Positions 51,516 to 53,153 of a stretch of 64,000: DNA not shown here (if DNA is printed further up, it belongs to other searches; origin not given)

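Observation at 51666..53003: NDK-like domain + Dpy-30 motif + P-loop adenylate/UMP-CMP kinase in one 445-aa protein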

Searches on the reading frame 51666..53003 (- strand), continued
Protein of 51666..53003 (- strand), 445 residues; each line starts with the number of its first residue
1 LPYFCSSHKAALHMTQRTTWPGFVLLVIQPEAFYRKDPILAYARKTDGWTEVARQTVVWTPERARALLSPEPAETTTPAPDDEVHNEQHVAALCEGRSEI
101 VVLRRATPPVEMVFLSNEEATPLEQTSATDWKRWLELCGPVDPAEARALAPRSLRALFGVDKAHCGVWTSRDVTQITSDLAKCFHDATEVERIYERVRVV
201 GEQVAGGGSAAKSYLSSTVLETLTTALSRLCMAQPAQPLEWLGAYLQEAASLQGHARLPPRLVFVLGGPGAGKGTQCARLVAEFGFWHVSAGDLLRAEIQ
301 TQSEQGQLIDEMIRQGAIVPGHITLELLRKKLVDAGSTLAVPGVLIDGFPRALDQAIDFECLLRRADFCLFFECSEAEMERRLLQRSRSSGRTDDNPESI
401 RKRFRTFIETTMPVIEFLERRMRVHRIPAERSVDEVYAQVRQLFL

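Call 10: list_cluster_members(proteins=[window:51666-52964:-, P0012, P0003])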
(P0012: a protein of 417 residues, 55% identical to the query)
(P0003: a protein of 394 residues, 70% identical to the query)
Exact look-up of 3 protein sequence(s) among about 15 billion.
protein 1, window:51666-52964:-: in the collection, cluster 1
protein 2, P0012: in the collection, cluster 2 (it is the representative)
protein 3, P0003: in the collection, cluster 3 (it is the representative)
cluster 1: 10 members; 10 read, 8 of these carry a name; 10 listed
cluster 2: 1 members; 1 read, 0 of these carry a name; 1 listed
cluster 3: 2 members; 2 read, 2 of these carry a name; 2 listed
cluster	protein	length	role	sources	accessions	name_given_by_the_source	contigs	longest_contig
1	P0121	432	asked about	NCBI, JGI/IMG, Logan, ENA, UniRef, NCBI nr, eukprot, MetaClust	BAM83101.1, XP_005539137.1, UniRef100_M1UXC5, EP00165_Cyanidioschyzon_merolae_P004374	probable uridylate kinase [Cyanidioschyzon merolae strain 10D] | UMP-CMP kinase | Probable uridylate kinase n=1 Tax=Cyanidioschyzon merolae (strain NIES-3377 / 10D) ...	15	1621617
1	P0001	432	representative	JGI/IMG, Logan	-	UMP-CMP kinase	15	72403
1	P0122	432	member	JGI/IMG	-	UMP-CMP kinase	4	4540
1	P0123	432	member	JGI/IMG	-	UMP-CMP kinase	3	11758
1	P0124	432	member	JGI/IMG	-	UMP-CMP kinase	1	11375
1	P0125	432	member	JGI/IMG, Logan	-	UMP-CMP kinase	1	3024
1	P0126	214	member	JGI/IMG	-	UMP-CMP kinase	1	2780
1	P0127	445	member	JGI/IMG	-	UMP-CMP kinase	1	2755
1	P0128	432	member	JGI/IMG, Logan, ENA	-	-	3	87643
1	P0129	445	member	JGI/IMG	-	-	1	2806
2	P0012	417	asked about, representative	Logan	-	-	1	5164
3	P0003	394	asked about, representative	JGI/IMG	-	UMP-CMP kinase family protein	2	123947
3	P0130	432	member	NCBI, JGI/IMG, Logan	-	UMP-CMP kinase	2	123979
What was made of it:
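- On Axonemal radial-spoke NME5/RSP23: The host was identified as C. merolae (call 10).
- Exact match to BAM83101.1 of C. merolae 10D (call 10).
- Tried and rejected: The exact protein match to C. merolae 10D rejected this (call 10).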

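Call 12: search_protein_families(library=ncbifam, proteins=[window:51666-52964:-, P0080, P0015], max_evalue=0.01)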
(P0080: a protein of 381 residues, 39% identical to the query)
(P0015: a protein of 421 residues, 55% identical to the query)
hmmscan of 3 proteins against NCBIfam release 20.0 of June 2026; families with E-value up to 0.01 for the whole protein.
window:51666-52964:- (432 aa): 22 families
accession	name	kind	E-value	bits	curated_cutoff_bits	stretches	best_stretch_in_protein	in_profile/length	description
TIGR01359.1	UMP_CMP_kin_fam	subfamily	1.1e-62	211.2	207.6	1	250-431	2-184/185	UMP-CMP kinase family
TIGR01360.1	aden_kin_iso1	equivalog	5.1e-58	195.9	284.1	1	249-429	5-183/188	adenylate kinase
NF001381.0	PRK00279.1-3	equivalog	3.6e-41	141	187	1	250-430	3-184/188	adenylate kinase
TIGR01351.1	adk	subfamily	1.2e-38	132.9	168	2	251-374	3-128/212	adenylate kinase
NF011100.0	PRK14527.1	equivalog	4.3e-37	127.6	154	1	248-429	7-188/191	adenylate kinase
NF011104.0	PRK14531.1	equivalog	7.2e-33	113.8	160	1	248-428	4-179/183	adenylate kinase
NF011105.0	PRK14532.1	equivalog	1.4e-32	112.8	162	1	252-428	5-182/189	adenylate kinase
NF001380.0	PRK00279.1-2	equivalog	9.8e-32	110.1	251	2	251-373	4-127/216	adenylate kinase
NF002700.0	PRK02496.1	equivalog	1.2e-31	109.8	262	1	249-429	4-180/184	adenylate kinase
NF001385.0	PRK00279.2-3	equivalog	9.4e-30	103.8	315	2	249-373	6-130/213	adenylate kinase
NF001382.0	PRK00279.1-4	equivalog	4.3e-27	95.1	334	2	251-351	4-102/212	adenylate kinase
NF011101.0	PRK14528.1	equivalog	8e-27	94.1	195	1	250-427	4-182/187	adenylate kinase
NF001384.0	PRK00279.2-2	equivalog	1.2e-25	90.4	152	1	248-430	3-185/191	adenylate kinase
NF011103.0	PRK14530.1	equivalog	2.6e-25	89.3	294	2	250-373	6-126/215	adenylate kinase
NF001379.0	PRK00279.1-1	equivalog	1.1e-24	87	268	1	250-379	3-131/216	adenylate kinase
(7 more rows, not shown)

P0080 (381 aa): 30 families (the best 25 are shown)
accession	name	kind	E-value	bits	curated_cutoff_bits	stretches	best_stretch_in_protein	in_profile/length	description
TIGR01359.1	UMP_CMP_kin_fam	subfamily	5e-69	231.9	207.6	1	203-381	1-184/185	UMP-CMP kinase family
TIGR01360.1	aden_kin_iso1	equivalog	6e-62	208.7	284.1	1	202-376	4-180/188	adenylate kinase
NF001381.0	PRK00279.1-3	equivalog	6.6e-45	153.2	187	1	206-379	5-183/188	adenylate kinase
NF011100.0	PRK14527.1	equivalog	1.8e-41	141.9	154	1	202-379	7-188/191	adenylate kinase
TIGR01351.1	adk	subfamily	2.1e-41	141.9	168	2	206-323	4-127/212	adenylate kinase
NF001908.0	PRK00668.1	equivalog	4.2e-41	140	155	1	5-141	2-137/141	nucleoside-diphosphate kinase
NF011104.0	PRK14531.1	equivalog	9.4e-35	119.9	160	1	204-379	5-180/183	adenylate kinase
NF011105.0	PRK14532.1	equivalog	2.2e-34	118.6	162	1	206-377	5-181/189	adenylate kinase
NF001380.0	PRK00279.1-2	equivalog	2.6e-34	118.5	251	2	206-323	5-127/216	adenylate kinase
NF002700.0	PRK02496.1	equivalog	3.1e-34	118.2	262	1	206-379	6-180/184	adenylate kinase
NF001385.0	PRK00279.2-3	equivalog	1e-33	116.7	315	2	201-323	4-130/213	adenylate kinase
NF011101.0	PRK14528.1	equivalog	2.8e-30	105.4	195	1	201-379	2-184/187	adenylate kinase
NF001384.0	PRK00279.2-2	equivalog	1.2e-29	103.5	152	1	201-377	2-182/191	adenylate kinase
NF001379.0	PRK00279.1-1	equivalog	2e-29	102.5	268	2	206-324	5-124/216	adenylate kinase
NF011114.0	PRK14542.1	equivalog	7.5e-29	100.2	250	1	7-140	2-134/137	nucleoside-diphosphate kinase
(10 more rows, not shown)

P0015 (421 aa): 27 families (the best 25 are shown)
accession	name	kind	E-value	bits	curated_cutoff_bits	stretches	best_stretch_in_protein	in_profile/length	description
TIGR01359.1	UMP_CMP_kin_fam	subfamily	1.4e-58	197.8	207.6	1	238-420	1-184/185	UMP-CMP kinase family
TIGR01360.1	aden_kin_iso1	equivalog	1.8e-58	197.3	284.1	1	237-417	4-182/188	adenylate kinase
NF001381.0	PRK00279.1-3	equivalog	6.2e-39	133.7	187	1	239-418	3-183/188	adenylate kinase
TIGR01351.1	adk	subfamily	2.1e-37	128.9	168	2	240-363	3-128/212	adenylate kinase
NF011100.0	PRK14527.1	equivalog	1.3e-34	119.5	154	1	237-417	7-187/191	adenylate kinase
NF011104.0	PRK14531.1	equivalog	1.4e-30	106.3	160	1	238-416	5-178/183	adenylate kinase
NF011105.0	PRK14532.1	equivalog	1.6e-30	106.1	162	1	241-416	5-181/189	adenylate kinase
NF001385.0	PRK00279.2-3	equivalog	2.7e-30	105.5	315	2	238-362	6-130/213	adenylate kinase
NF001380.0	PRK00279.1-2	equivalog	2.5e-29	102.2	251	2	240-340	4-101/216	adenylate kinase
NF002700.0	PRK02496.1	equivalog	7.2e-28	97.5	262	1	239-417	4-179/184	adenylate kinase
NF001382.0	PRK00279.1-4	equivalog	1.2e-25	90.3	334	1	240-335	4-97/212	adenylate kinase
NF011103.0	PRK14530.1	equivalog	3.4e-25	88.9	294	2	239-362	6-126/215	adenylate kinase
NF011101.0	PRK14528.1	equivalog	9.6e-25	87.4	195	1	238-416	4-182/187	adenylate kinase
NF001384.0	PRK00279.2-2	equivalog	1.6e-23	83.5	152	1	238-419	4-185/191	adenylate kinase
NF001379.0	PRK00279.1-1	equivalog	7.7e-23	81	268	1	239-368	3-131/216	adenylate kinase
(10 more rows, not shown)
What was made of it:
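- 51669..52223 (-): URA6-type UMP-CMP/adenylate kinase domain (residues 248-432) with all catalytic motifs intact. TIGR01359 at 211.2 bits, above the cut-off of 207.6 (call 12).
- On UMP-CMP kinase family (TIGR01359) / ADK (PF00406): TIGR01359: 211.2 against 207.6 (call 12).
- TIGR01359 (UMP-CMP kinase family) is above its cut-off, while aden_kin_iso1 is far below its own (195.9 against 284.1; call 12).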

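Call 13: search_protein_families(library=pfam, proteins=[P0002, P0012, P0015, P0080, P0118, P0120, P0088, P0046], max_evalue=0.1)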
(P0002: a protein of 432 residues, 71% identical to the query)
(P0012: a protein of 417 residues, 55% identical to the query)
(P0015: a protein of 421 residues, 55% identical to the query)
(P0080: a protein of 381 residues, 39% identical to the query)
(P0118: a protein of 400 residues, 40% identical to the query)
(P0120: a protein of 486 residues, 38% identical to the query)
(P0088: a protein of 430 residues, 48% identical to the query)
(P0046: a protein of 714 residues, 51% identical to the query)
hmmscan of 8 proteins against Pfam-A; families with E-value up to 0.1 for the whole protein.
P0002 (432 aa): 6 families
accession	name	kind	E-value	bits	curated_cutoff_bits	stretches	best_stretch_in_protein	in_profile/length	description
PF00406.28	ADK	-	1.5e-39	136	26.8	1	252-407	1-148/151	Adenylate kinase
PF13207.12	AAA_17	-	3.5e-26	92.5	27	1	253-388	1-136/136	AAA domain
PF05186.18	Dpy-30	-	2.9e-10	40.1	22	1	198-234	2-38/42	Dpy-30 motif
PF13671.12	AAA_33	-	0.00025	21.8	27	1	249-394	1-139/143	AAA domain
PF00334.24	NDK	-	0.00094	19.5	27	1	120-173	82-132/135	Nucleoside diphosphate kinase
PF13238.12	AAA_18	-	0.0042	18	29.4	1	250-383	1-121/128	AAA domain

P0012 (417 aa): 11 families
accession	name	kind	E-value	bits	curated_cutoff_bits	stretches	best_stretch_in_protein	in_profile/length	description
PF00406.28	ADK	-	2e-43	148.5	26.8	1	237-394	1-150/151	Adenylate kinase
PF13207.12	AAA_17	-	3.4e-30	105.5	27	1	238-373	1-136/136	AAA domain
PF00334.24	NDK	-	4.6e-20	72.3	27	1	5-158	3-132/135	Nucleoside diphosphate kinase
PF05186.18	Dpy-30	-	1.7e-11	44.1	22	1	183-221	2-40/42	Dpy-30 motif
PF13671.12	AAA_33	-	3.1e-07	31.2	27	1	236-368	3-132/143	AAA domain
PF13238.12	AAA_18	-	2.3e-05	25.3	29.4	1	236-370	2-123/128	AAA domain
PF02223.23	Thymidylate_kin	-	0.00013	22.2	27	1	337-411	117-184/185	Thymidylate kinase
PF13401.12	AAA_22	-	0.0067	17.2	27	1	233-323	6-95/130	AAA domain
PF20093.5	DUF6484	-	0.011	16.8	27.6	0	17-45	11-39/61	Domain of unknown function (DUF6484)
PF02197.22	RIIa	-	0.044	13.9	22.4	0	201-217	13-29/38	Regulatory subunit of type II PKA R-subunit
PF06414.18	Zeta_toxin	-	0.09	12.6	22.3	0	225-251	9-35/199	Zeta toxin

P0015 (421 aa): 9 families
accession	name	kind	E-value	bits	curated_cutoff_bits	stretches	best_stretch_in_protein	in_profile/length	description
PF00406.28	ADK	-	1.2e-38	133.1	26.8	1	241-397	1-149/151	Adenylate kinase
PF13207.12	AAA_17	-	1.6e-27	96.9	27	1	242-376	1-135/136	AAA domain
PF00334.24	NDK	-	1.4e-14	54.5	27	1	6-160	3-131/135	Nucleoside diphosphate kinase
PF05186.18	Dpy-30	-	3.9e-11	42.9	22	1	187-224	2-39/42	Dpy-30 motif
PF13671.12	AAA_33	-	0.00069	20.4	27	1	239-381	2-137/143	AAA domain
PF13238.12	AAA_18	-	0.0028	18.5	29.4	1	239-372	1-121/128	AAA domain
PF02223.23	Thymidylate_kin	-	0.0075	16.4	27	0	244-291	4-48/185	Thymidylate kinase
PF18751.7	Ploopntkinase3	-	0.059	13.3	27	0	237-269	4-36/187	P-loop Nucleotide Kinase3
PF06414.18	Zeta_toxin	-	0.078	12.8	22.3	0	234-258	14-38/199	Zeta toxin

P0080 (381 aa): 7 families
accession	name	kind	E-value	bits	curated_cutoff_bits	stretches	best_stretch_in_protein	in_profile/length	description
PF00406.28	ADK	-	3.8e-45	154.2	26.8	1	206-359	1-150/151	Adenylate kinase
PF00334.24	NDK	-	9e-45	152.3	27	1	7-140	1-133/135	Nucleoside diphosphate kinase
PF13207.12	AAA_17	-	4.3e-32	111.7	27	1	207-338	1-136/136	AAA domain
PF05186.18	Dpy-30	-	3.5e-14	52.6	22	1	152-189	3-40/42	Dpy-30 motif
PF13238.12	AAA_18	-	4e-09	37.4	29.4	1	205-335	2-123/128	AAA domain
PF02223.23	Thymidylate_kin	-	6e-05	23.2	27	0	209-258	4-51/185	Thymidylate kinase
PF13671.12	AAA_33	-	0.0016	19.2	27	0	306-341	101-140/143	AAA domain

P0118 (400 aa): 8 families
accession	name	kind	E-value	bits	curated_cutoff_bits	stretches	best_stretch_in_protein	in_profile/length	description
PF00406.28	ADK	-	1.4e-45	155.6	26.8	1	202-355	1-150/151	Adenylate kinase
PF00334.24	NDK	-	1.4e-45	155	27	1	2-135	1-133/135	Nucleoside diphosphate kinase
PF13207.12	AAA_17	-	1.1e-31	110.3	27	1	203-334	1-136/136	AAA domain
PF05186.18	Dpy-30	-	3.7e-09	36.6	22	1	149-186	2-37/42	Dpy-30 motif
PF13238.12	AAA_18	-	2.2e-06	28.6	29.4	1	201-331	2-123/128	AAA domain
PF06414.18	Zeta_toxin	-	0.00084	19.3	22.3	1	191-235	10-57/199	Zeta toxin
PF02223.23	Thymidylate_kin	-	0.001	19.3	27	0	301-370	120-182/185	Thymidylate kinase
PF13671.12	AAA_33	-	0.0023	18.7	27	1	200-326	2-125/143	AAA domain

P0120 (486 aa): 9 families
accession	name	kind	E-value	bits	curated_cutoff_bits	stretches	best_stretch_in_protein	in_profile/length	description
PF00406.28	ADK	-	4.4e-48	163.7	26.8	1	246-399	1-150/151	Adenylate kinase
PF00334.24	NDK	-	3.4e-41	140.7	27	1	47-180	1-133/135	Nucleoside diphosphate kinase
PF13207.12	AAA_17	-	1.6e-33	116.3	27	1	247-378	1-136/136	AAA domain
PF05186.18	Dpy-30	-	2.6e-09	37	22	1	193-232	2-41/42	Dpy-30 motif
PF13238.12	AAA_18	-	4.5e-06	27.6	29.4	1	244-375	1-123/128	AAA domain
PF13671.12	AAA_33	-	1.6e-05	25.7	27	1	244-381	2-140/143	AAA domain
PF02223.23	Thymidylate_kin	-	0.0077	16.4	27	0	341-416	117-184/185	Thymidylate kinase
PF06414.18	Zeta_toxin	-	0.016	15.1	22.3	1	239-266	14-41/199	Zeta toxin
PF17824.6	DUF5586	-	0.059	12.9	26.6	1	197-232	8-44/404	Family of unknown function (DUF5586)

P0088 (430 aa): 8 families
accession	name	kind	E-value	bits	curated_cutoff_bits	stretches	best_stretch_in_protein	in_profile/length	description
PF00406.28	ADK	-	5.5e-46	156.9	26.8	1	255-408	1-150/151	Adenylate kinase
PF13207.12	AAA_17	-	4e-32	111.8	27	1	256-387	1-136/136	AAA domain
PF00334.24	NDK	-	2.1e-20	73.4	27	1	72-198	1-131/135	Nucleoside diphosphate kinase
PF05186.18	Dpy-30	-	1e-14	54.3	22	1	208-246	2-40/42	Dpy-30 motif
PF13238.12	AAA_18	-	3.3e-07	31.3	29.4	1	254-382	2-121/128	AAA domain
PF02223.23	Thymidylate_kin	-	1.7e-06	28.3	27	2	353-425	119-184/185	Thymidylate kinase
PF13671.12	AAA_33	-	0.0026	18.5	27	1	254-390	3-140/143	AAA domain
PF06414.18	Zeta_toxin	-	0.015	15.1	22.3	1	244-273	10-38/199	Zeta toxin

P0046 (714 aa): 15 families
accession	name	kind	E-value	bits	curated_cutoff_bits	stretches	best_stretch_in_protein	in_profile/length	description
PF00406.28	ADK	-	1.8e-84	281.8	26.8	2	533-689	1-150/151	Adenylate kinase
PF13207.12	AAA_17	-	4.6e-63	212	27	2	534-668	1-136/136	AAA domain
PF13671.12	AAA_33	-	1.8e-12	48.2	27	2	530-670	1-139/143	AAA domain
PF13238.12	AAA_18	-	2.5e-12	47.8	29.4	2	531-665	1-123/128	AAA domain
PF00334.24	NDK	-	8.5e-06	26.1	27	1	380-464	63-131/135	Nucleoside diphosphate kinase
PF13245.12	AAA_19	-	0.00011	22.8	25.1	0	527-552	10-35/134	AAA domain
PF17641.8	ASPRs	-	0.00044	20.9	26.3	0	150-189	32-71/118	Ancylostoma-associated secreted protein related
PF02223.23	Thymidylate_kin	-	0.0007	19.8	27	0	536-598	4-63/185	Thymidylate kinase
PF06414.18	Zeta_toxin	-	0.001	19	22.3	0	526-558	14-50/199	Zeta toxin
PF13604.12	AAA_30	-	0.013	15.7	27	0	34-63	11-40/191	AAA domain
PF18751.7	Ploopntkinase3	-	0.035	14.1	27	0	530-561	5-36/187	P-loop Nucleotide Kinase3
PF02224.24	Cytidylate_kin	-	0.041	14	26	0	536-565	5-35/211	Cytidylate kinase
PF00448.28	SRP54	-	0.068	13.2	22.7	0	530-564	3-41/196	SRP54-type protein, GTPase domain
PF01019.26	G_glu_transpept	-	0.071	12.3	27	0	29-80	397-449/512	Gamma-glutamyltranspeptidase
PF09848.15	SLFN-g3_helicase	-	0.099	12.3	24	0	529-552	2-25/354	Schlafen group 3, DNA/RNA helicase domain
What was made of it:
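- On Nucleoside diphosphate kinase (PF00334, EC 2.7.4.6): Orthologs score 54-155 bits (call 13).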

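Call 28: find_encoding_contigs(protein=P0002, flank=6000, max_places=2)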
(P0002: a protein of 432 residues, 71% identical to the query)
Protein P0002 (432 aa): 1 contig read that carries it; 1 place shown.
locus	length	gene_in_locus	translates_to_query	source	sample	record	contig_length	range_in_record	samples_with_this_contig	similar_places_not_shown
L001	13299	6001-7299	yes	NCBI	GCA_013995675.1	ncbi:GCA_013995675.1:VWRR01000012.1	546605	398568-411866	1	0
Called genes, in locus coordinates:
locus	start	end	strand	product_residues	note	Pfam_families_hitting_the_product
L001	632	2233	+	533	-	PF12804:NTP_transf_3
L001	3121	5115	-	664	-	PF01476:LysM (weak)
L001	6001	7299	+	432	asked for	PF05186:Dpy-30, PF00406:ADK, PF13207:AAA_17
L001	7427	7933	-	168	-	-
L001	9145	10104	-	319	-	PF04755:PAP_fibrillin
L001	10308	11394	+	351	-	PF00687:Ribosomal_L1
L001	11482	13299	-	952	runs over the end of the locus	-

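Call 29: find_encoding_contigs(protein=P0012, flank=5000, max_places=2)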
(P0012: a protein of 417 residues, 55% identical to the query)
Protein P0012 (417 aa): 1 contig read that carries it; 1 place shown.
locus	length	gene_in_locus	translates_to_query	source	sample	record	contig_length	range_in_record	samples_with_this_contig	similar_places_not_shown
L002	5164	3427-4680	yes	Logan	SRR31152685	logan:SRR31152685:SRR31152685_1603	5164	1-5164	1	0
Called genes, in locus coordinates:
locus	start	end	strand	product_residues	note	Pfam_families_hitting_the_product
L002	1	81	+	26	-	?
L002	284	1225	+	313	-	PF01764:Lipase_3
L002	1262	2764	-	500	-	PF06203:CCT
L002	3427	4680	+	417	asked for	PF00334:NDK, PF05186:Dpy-30, PF13671:AAA_33 (weak), PF00406:ADK, PF13207:AAA_17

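Call 42: predict_structure(alignment_id=A1)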
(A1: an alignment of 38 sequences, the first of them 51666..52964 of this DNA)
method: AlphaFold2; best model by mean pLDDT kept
length: 432 residues; sequences in the alignment: 38
mean_pLDDT: 84.8   pTM: 0.70
mean pLDDT of the five models: 84.8, 84.7, 83.8, 83.2, 83.0
residues with pLDDT >= 90: 208; 70-90: 163; 50-70: 52; < 50: 9
segments of 3 or more residues with pLDDT < 50: 1-3
pLDDT, mean of each block of 10 residues (from residue 1): 63 96 88 86 97 85 74 93 97 70 53 73 95 93 94 92 92 93 77 52 66 80 86 64 69 93 96 95 95 92 84 89 79 93 83 92 90 81 82 88 90 96 96 92
secondary structure, 60 per line:
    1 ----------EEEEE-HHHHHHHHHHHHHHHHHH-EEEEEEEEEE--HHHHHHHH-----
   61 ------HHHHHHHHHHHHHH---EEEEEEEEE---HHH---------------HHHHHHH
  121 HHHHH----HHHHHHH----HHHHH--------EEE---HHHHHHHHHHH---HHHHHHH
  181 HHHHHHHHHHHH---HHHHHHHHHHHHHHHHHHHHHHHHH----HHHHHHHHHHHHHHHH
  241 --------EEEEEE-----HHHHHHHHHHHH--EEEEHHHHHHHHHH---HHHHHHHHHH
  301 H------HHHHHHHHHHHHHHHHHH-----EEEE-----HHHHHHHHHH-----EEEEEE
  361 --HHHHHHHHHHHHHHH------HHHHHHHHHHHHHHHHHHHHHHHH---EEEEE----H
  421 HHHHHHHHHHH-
elements in order: E11-15 H17-34 E36-45 H48-55 H67-80 E84-92 H114-125 H130-136 H141-145 E154-156 H160-170 H174-192 H196-220 H225-240 E249-254 H260-271 E274-277 H278-287 H291-301 H308-325 E331-334 H340-349 E355-360 H363-377 H384-407 E411-415 H420-431
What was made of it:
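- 52224..52256 (-): Short low-confidence linker (residues 237-247). pLDDT dips to 64-69 (call 42).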

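Call 43: search_protein_representatives(alignment_id=A1)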
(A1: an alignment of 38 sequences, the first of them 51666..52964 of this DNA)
Query: 38 sequences, 378 profile positions. Proteins with E-value up to 0.001 (for the whole library): 49920; up to 1e-10: 25837; up to 1e-30: 3110. The best 150 are listed.
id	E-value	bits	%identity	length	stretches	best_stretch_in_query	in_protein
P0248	0.0e+00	1507.1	-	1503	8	191-378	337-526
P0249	0.0e+00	1373.2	-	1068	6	198-378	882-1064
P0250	0.0e+00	1253.9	-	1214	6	3-378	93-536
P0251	0.0e+00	1168.8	-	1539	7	3-377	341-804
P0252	0.0e+00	1039.7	-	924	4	197-377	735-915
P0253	0.0e+00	1022.4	-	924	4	196-375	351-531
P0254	0.0e+00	1019.4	-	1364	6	3-378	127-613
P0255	0.0e+00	1017.3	-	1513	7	3-142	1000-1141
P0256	0.0e+00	1010.4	-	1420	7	2-139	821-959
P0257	6.0e-291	980.3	-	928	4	192-378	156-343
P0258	1.6e-278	939.4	-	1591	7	4-378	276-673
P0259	1.1e-271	916.9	-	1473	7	3-375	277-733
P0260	5.7e-264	891.5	-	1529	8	2-378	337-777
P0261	1.7e-260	880.1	-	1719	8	3-378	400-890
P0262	3.9e-245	829.5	-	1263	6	3-378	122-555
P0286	8.2e-178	607.9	-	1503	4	3-378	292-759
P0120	7.5e-176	601.5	-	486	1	3-378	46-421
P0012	8.2e-161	552.0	-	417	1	4-378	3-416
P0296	3.3e-159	546.7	-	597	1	3-378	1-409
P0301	4.7e-147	506.7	-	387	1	3-378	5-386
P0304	3.1e-143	494.1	-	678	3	2-377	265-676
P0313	8.6e-131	453.2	-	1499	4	3-369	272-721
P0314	7.5e-130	450.1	-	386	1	2-378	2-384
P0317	2.4e-129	448.4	-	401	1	3-378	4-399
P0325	3.7e-124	431.3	-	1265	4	3-378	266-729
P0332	6.9e-120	417.3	-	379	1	4-378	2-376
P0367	1.2e-101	357.3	-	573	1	3-376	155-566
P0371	2.9e-100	352.7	-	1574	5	2-378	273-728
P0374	3.5e-98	345.9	-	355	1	54-378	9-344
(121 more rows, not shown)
